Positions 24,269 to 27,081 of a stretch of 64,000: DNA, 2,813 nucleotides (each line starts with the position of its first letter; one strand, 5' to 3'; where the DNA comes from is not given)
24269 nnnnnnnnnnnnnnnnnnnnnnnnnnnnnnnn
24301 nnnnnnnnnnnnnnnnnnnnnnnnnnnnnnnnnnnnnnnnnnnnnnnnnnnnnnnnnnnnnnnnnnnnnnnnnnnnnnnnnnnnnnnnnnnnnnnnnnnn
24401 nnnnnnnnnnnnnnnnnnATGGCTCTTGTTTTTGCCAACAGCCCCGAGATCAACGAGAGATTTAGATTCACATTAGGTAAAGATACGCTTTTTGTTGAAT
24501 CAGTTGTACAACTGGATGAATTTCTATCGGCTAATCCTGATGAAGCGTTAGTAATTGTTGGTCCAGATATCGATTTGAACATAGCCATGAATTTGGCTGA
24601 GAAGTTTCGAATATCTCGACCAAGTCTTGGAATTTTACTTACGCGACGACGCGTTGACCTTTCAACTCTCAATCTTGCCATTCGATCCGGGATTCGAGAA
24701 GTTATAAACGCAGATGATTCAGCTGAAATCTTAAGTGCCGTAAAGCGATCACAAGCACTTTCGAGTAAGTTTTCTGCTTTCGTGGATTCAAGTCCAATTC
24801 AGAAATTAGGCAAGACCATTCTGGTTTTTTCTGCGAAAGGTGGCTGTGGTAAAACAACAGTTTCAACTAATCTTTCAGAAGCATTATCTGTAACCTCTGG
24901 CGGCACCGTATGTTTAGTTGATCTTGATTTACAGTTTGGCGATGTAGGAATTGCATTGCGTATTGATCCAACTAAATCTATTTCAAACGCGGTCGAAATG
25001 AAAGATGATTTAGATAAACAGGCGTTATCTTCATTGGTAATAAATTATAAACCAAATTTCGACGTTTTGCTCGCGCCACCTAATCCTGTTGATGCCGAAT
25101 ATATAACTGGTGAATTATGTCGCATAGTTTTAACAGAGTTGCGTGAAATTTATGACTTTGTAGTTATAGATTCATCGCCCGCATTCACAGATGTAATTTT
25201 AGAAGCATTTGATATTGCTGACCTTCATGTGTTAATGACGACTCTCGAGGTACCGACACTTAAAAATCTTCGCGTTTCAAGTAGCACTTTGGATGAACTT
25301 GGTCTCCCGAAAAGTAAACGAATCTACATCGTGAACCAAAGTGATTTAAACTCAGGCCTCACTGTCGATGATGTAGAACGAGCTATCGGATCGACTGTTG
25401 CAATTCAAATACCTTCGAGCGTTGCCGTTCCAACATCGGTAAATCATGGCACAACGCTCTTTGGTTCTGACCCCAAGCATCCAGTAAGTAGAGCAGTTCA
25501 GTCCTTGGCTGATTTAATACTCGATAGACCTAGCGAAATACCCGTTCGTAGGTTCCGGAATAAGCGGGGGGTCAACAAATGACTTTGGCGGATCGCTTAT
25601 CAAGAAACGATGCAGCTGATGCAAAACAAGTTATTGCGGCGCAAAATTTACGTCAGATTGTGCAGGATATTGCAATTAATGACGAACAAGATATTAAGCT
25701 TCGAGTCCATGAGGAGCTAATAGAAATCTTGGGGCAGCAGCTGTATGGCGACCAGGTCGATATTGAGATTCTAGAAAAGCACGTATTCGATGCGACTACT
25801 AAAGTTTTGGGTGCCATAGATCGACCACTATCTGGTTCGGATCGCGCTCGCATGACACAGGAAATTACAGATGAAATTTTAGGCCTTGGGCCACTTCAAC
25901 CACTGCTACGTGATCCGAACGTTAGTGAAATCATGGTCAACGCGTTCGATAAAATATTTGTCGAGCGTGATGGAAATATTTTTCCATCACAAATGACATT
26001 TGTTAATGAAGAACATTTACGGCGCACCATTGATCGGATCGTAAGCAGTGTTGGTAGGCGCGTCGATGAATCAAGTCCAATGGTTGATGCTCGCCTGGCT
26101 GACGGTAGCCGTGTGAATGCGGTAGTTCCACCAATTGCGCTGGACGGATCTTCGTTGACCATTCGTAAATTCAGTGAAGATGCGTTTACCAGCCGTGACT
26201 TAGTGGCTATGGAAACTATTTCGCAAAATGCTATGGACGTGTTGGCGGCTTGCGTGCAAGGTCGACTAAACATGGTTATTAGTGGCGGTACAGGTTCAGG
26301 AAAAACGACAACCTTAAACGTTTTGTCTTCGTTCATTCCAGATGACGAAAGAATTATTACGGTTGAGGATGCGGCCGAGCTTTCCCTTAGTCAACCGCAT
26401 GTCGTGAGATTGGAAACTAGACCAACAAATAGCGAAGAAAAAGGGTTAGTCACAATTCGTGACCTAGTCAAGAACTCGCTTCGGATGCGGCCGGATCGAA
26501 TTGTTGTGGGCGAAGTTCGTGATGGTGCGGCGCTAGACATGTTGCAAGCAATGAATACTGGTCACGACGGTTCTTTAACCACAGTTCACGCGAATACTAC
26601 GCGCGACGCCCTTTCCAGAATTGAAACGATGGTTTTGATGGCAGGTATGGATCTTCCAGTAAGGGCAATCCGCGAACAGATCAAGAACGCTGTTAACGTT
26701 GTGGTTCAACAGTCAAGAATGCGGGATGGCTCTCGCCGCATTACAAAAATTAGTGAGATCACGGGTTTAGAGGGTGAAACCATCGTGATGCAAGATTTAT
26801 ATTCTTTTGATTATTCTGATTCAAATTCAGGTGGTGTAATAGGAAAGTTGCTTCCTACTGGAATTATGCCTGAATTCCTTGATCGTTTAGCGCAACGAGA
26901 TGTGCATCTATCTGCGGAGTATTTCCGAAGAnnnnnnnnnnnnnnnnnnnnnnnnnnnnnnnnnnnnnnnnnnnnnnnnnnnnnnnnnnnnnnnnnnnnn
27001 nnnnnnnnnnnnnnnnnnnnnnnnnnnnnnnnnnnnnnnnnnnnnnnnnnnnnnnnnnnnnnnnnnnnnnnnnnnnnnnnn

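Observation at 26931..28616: Extracytoplasmic von Willebrand A domain fused to the TadB inner-membrane platform protein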

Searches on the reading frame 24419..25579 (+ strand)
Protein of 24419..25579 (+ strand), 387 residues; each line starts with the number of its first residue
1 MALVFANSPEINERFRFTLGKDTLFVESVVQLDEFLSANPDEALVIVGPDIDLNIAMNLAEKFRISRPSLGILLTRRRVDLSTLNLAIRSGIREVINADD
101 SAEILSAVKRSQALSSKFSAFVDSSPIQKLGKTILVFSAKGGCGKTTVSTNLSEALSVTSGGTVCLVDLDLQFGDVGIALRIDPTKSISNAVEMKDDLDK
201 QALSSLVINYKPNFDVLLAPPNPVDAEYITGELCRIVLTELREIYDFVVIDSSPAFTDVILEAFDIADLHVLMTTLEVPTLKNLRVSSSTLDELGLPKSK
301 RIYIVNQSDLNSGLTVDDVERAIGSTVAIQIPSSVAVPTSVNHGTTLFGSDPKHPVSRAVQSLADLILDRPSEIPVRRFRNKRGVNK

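Call 3: search_protein_families(library=pfam, proteins=[window:24419-25579:+], max_evalue=0.01)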
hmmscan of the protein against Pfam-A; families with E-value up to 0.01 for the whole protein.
window:24419-25579:+ (387 aa): 5 families
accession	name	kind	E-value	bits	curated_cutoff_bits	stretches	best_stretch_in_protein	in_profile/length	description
PF13614.12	AAA_31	-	1.1e-14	55.2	27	1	132-278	2-151/177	AAA domain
PF01656.29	CbiA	-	8.9e-11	42.3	25.4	1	134-345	1-123/125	CobQ/CobB/MinD/ParA nucleotide binding domain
PF10609.15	ParA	-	5.9e-10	39.4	27.1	1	132-268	4-135/246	NUBPL iron-transfer P-loop NTPase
PF09140.17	MipZ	-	0.0012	18.6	20.7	1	134-270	3-125/262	ATPase MipZ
PF02374.21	ArsA_ATPase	-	0.0073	16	24.3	0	134-160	3-29/305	Anion-transporting ATPase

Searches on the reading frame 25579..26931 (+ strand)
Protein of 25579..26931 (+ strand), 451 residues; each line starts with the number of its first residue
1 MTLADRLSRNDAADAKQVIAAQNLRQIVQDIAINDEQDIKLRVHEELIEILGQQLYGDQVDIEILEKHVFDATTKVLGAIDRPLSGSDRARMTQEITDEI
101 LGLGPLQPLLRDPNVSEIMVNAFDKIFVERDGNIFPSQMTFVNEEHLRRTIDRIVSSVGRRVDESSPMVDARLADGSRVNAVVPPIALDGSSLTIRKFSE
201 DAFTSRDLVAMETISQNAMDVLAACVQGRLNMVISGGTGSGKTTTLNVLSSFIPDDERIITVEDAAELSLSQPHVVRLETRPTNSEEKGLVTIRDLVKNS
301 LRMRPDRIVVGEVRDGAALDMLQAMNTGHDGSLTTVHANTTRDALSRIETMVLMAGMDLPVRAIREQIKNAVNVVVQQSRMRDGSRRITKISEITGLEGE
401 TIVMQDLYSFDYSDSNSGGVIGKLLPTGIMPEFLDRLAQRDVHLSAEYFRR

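Call 3: search_protein_families(library=pfam, proteins=[window:25579-26931:+], max_evalue=0.01)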
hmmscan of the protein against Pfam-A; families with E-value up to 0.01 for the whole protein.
window:25579-26931:+ (451 aa): 8 families
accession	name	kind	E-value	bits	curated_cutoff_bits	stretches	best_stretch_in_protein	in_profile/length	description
PF00437.27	T2SSE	-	2.4e-64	217.7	24.9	1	102-380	4-277/370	Type II/IV secretion system protein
PF00005.33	ABC_tran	-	0.0011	20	25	1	231-268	13-49/137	ABC transporter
PF13191.12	AAA_16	-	0.0018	19.2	32.6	0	220-269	14-63/167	AAA ATPase domain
PF02492.25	cobW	-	0.0043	17.1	20.7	0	232-259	3-30/180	CobW/HypB/UreG, nucleotide-binding domain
PF01078.27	Mg_chelatase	-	0.0051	16.7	20.3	0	216-275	9-70/207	Magnesium chelatase, subunit ChlI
PF13604.12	AAA_30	-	0.0078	16.4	27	0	223-256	12-45/191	AAA domain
PF13401.12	AAA_22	-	0.0089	16.8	27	0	228-276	4-37/130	AAA domain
PF01580.24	FtsK_SpoIIIE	-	0.01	15.8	24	0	230-249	40-59/221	FtsK/SpoIIIE family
